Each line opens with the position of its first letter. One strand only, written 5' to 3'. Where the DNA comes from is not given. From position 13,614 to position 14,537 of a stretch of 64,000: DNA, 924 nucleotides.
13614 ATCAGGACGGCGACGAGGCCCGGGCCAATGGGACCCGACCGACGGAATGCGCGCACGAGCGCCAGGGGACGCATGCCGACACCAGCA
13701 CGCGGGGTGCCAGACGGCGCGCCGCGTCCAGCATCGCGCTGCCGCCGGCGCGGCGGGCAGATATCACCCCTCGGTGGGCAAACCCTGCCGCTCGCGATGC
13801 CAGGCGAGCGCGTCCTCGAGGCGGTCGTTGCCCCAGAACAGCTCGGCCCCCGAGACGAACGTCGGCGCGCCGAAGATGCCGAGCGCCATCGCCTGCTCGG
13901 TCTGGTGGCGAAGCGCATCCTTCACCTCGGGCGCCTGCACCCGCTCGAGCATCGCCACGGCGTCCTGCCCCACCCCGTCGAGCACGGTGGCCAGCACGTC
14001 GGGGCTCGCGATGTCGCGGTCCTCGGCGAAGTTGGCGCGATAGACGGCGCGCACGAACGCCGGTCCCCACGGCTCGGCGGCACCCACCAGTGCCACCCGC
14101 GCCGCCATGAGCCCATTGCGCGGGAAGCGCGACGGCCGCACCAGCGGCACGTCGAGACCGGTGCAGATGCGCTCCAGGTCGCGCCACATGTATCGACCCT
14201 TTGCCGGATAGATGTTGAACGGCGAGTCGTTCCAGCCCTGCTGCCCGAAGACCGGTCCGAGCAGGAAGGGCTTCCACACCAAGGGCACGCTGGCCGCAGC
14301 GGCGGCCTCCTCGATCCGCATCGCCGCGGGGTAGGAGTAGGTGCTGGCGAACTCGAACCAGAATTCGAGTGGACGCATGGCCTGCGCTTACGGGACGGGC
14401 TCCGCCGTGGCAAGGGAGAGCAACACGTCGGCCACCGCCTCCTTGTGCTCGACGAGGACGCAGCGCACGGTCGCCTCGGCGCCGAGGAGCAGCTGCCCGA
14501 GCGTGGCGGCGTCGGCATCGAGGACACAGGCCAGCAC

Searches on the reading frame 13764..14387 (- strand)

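Call 12: search_protein_families(library=pfam, proteins=[window:13764-14387:-], max_evalue=0.00001)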
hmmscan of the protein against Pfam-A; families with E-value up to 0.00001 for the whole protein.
window:13764-14387:- (207 aa): 1 family
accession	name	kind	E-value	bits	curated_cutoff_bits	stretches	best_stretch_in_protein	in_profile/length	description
PF01323.26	DSBA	-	1.4e-33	116.8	25.6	1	7-192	2-185/191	DSBA-like thioredoxin domain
